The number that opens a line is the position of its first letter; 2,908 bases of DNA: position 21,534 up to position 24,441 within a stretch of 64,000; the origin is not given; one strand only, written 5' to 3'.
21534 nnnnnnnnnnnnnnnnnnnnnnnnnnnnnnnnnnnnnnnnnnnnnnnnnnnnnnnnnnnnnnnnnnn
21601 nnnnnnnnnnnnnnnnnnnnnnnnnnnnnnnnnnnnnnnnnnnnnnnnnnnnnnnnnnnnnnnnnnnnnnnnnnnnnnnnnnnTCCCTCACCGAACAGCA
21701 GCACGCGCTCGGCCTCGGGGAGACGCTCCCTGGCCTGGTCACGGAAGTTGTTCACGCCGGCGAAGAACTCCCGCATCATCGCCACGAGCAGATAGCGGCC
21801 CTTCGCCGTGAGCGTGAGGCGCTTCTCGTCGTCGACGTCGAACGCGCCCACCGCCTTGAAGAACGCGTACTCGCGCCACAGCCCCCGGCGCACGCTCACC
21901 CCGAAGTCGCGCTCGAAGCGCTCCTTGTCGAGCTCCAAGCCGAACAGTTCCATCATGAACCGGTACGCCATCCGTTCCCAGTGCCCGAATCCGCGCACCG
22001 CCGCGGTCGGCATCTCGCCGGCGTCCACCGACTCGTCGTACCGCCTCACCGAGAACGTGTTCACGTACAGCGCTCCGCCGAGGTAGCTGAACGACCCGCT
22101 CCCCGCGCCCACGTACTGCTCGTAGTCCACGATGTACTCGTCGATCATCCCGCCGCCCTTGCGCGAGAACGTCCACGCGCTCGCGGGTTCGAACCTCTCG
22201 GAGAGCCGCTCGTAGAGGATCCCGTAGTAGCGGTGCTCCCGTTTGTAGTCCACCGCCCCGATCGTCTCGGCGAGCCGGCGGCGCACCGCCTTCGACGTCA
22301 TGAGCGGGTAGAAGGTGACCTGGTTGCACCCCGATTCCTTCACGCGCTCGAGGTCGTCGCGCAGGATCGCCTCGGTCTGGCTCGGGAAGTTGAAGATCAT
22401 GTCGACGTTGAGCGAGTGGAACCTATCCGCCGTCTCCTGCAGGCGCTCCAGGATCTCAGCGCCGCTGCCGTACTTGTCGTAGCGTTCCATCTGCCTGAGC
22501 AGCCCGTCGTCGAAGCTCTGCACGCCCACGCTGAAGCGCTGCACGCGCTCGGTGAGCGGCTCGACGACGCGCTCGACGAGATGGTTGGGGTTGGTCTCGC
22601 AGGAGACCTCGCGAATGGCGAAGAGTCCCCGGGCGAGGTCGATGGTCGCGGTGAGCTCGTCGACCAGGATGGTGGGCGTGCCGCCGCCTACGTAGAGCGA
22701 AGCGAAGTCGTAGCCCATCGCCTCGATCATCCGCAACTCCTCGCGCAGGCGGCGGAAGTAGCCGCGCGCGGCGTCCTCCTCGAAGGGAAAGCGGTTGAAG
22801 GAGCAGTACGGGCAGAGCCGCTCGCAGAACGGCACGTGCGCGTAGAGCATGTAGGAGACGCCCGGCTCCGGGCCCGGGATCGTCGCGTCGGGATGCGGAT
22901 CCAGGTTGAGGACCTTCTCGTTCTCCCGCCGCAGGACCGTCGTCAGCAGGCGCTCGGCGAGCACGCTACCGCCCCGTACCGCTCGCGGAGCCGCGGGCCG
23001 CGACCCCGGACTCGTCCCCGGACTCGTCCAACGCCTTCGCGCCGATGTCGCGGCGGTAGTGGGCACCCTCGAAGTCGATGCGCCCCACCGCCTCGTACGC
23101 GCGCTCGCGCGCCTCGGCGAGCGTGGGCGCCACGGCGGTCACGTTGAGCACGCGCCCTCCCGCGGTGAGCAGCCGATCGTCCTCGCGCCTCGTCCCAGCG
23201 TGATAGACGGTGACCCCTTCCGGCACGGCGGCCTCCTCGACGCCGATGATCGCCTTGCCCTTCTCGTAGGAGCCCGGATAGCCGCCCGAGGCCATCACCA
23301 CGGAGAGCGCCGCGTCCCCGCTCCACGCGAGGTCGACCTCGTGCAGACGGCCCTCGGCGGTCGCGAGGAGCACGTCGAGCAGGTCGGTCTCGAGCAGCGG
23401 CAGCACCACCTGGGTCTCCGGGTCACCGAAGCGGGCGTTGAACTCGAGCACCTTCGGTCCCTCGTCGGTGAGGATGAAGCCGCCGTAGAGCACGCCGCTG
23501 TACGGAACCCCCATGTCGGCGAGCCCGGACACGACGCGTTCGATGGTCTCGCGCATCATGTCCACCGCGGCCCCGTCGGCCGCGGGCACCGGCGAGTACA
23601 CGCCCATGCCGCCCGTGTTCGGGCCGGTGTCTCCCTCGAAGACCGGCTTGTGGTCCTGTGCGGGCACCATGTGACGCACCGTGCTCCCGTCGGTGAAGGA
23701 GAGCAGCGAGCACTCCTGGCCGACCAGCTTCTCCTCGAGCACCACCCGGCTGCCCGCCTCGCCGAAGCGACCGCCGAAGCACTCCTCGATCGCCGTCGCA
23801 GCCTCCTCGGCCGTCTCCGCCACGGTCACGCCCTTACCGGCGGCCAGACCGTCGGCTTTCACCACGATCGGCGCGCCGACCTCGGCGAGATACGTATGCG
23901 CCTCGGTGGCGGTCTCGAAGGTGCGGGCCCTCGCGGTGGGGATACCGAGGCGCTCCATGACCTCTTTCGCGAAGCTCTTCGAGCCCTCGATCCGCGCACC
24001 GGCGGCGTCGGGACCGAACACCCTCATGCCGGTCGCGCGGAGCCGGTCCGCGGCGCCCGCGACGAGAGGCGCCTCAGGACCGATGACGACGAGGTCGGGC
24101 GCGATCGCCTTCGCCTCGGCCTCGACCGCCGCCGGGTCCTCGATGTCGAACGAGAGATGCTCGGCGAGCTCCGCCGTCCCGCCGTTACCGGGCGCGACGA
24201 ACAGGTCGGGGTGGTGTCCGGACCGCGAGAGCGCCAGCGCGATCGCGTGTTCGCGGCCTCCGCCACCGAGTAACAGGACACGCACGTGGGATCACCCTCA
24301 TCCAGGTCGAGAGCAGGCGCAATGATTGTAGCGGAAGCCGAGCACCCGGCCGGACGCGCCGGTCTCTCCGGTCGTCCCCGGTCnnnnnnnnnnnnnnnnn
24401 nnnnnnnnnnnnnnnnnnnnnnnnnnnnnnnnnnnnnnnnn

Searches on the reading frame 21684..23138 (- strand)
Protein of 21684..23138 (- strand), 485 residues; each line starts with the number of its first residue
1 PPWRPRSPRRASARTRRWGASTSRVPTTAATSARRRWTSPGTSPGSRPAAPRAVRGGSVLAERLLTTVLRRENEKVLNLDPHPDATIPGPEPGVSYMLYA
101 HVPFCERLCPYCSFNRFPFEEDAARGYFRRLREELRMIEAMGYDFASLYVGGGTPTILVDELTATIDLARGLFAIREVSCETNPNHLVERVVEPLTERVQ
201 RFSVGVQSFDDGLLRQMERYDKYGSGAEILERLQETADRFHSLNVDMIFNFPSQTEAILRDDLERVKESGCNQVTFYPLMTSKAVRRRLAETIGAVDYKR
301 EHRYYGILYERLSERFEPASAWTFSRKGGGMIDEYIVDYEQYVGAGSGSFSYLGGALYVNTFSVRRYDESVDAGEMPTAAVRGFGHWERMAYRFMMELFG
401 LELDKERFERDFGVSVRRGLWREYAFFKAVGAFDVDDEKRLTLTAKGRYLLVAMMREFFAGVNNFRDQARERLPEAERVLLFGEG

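Call 18: search_protein_families(library=pfam, max_evalue=0.00001, proteins=[window:21684-23138:-])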
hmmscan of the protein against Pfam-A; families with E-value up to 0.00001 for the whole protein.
window:21684-23138:- (485 aa): 1 family
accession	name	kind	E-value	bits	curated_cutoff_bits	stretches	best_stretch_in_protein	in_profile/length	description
PF04055.27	Radical_SAM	-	9.3e-17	62.1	29.5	1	101-264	3-164/166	Radical SAM superfamily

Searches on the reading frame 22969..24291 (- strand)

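Call 18: search_protein_families(library=pfam, max_evalue=0.00001, proteins=[window:22969-24291:-])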
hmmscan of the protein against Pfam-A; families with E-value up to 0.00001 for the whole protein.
window:22969-24291:- (441 aa): 5 families
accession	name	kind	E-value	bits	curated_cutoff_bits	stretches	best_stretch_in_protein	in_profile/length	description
PF01071.24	GARS_A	-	2.1e-72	243.5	27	1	103-293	1-194/194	Phosphoribosylglycinamide synthetase, ATP-grasp (A) domain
PF02843.22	GARS_C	-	9.3e-35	119.3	34.8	1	328-419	1-92/92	Phosphoribosylglycinamide synthetase, C domain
PF02844.21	GARS_N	-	2.4e-30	105.6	29.5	1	4-102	2-100/100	Phosphoribosylglycinamide synthetase, N domain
PF02786.22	CPSase_L_D2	-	6.2e-06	26.3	19.8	1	105-176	2-75/211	Carbamoyl-phosphate synthase L chain, ATP binding domain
PF02222.28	ATP-grasp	-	7.2e-06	26.2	27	0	111-187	2-74/179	ATP-grasp domain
